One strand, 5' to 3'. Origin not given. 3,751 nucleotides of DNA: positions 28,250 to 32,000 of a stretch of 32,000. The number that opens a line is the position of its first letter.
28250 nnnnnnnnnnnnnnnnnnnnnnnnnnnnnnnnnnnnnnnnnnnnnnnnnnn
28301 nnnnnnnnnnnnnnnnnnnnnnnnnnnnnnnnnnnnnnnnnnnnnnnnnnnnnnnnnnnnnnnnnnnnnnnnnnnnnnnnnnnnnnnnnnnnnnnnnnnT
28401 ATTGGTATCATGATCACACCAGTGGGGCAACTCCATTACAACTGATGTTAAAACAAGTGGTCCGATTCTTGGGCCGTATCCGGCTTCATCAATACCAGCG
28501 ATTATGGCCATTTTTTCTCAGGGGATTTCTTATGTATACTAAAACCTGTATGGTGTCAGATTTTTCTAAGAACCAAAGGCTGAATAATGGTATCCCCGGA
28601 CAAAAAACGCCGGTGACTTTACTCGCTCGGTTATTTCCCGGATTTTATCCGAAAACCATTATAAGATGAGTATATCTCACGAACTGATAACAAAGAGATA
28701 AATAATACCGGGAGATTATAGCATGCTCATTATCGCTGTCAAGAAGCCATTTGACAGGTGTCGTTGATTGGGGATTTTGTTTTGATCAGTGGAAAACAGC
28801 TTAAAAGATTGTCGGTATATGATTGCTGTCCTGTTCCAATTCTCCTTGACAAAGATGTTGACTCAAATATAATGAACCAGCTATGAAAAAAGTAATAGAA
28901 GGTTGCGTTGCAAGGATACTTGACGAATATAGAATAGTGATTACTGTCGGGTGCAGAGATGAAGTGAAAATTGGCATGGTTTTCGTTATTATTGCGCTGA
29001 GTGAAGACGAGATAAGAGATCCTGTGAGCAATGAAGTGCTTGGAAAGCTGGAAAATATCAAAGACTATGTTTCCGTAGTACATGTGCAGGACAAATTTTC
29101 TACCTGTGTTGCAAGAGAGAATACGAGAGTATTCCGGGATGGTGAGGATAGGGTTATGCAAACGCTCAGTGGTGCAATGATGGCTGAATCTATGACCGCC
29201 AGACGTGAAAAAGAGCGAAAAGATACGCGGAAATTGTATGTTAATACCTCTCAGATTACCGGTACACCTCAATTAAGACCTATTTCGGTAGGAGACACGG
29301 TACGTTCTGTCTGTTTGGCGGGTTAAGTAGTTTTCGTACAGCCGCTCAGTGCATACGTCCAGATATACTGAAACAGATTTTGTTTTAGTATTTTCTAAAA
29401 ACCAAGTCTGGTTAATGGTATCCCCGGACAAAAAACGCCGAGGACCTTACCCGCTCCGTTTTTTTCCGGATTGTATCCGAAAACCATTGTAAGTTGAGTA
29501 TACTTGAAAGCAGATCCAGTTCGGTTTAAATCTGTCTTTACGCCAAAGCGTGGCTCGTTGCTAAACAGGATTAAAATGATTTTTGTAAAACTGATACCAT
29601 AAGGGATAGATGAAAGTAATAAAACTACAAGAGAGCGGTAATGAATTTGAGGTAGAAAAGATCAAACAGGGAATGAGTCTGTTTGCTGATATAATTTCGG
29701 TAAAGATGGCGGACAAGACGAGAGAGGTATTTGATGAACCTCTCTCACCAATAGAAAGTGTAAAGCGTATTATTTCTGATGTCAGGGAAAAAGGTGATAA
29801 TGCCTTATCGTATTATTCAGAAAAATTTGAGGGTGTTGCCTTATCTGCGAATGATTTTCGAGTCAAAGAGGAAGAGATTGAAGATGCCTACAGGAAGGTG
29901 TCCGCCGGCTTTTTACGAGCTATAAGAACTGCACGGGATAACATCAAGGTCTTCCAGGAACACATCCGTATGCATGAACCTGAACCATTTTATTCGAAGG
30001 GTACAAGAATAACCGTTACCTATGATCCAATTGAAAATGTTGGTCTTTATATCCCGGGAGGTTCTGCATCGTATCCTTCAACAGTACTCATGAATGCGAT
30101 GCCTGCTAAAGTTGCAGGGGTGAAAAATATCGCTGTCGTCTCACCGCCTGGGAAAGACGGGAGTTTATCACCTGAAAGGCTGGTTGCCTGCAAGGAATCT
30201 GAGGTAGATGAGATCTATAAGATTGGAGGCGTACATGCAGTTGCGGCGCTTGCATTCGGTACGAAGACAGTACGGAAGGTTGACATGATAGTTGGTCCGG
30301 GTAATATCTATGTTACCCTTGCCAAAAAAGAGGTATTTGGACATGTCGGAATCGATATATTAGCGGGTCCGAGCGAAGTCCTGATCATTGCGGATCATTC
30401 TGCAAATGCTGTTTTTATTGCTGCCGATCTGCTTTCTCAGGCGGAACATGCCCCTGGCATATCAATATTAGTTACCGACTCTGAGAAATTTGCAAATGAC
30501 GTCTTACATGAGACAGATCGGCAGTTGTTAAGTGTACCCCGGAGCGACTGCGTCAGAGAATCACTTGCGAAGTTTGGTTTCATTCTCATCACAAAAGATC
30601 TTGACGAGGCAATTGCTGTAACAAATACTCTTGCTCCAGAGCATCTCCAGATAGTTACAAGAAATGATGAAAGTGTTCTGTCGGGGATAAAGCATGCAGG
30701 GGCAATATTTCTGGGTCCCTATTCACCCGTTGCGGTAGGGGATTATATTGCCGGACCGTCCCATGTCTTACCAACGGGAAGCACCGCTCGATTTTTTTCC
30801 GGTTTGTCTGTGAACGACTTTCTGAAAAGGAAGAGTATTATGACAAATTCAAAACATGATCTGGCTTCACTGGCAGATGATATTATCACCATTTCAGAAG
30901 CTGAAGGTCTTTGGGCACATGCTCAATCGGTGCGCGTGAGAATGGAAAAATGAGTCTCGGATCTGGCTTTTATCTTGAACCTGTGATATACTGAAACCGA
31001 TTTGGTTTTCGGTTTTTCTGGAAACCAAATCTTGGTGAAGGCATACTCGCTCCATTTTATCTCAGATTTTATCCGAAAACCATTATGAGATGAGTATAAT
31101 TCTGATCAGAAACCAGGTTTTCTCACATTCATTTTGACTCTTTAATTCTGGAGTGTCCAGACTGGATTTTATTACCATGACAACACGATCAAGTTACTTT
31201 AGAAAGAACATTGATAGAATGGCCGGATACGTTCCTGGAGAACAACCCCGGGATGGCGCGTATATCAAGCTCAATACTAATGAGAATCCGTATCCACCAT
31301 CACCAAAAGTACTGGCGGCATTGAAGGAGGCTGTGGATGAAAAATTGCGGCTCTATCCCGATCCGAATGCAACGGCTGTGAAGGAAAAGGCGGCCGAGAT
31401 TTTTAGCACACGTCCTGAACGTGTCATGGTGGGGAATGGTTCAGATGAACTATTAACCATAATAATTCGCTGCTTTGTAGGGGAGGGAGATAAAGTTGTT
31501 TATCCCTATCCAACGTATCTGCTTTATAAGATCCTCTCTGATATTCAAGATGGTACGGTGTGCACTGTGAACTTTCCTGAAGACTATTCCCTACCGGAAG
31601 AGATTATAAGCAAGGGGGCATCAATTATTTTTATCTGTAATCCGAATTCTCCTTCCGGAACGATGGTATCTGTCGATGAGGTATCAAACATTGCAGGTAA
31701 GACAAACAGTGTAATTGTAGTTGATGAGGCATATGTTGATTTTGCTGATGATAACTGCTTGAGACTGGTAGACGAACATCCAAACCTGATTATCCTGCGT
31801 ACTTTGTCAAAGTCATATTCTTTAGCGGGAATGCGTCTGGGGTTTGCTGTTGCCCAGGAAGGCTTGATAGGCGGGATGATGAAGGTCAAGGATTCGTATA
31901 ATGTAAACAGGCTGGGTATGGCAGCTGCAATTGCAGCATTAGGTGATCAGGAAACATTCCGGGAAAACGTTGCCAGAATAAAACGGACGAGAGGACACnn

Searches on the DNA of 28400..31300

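Call 73: search_rna_families(source=window, start=28400, end=31300, threshold=evalue, max_evalue=1)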
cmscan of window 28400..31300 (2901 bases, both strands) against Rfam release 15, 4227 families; matches with E-value up to 1: 0.
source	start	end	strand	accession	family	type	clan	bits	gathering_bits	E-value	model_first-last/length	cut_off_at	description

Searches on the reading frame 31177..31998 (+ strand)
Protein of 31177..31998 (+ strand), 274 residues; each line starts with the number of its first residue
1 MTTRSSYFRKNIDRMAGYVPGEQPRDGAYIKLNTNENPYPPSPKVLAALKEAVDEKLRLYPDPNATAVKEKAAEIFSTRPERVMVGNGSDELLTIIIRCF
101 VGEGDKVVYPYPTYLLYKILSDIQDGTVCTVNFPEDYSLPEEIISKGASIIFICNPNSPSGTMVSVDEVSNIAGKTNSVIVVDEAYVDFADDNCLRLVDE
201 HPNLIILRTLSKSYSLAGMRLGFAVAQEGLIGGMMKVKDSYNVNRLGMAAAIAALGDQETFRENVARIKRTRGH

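Call 91: search_protein_families(library=pfam, proteins=[window:31177-31998:+], max_evalue=0.00001)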
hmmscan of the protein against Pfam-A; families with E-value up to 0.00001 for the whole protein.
window:31177-31998:+ (274 aa): 1 family
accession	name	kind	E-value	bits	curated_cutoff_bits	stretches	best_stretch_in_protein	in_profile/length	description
PF00155.27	Aminotran_1_2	-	3.5e-47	161.8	19.7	1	29-272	3-283/361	Aminotransferase class I and II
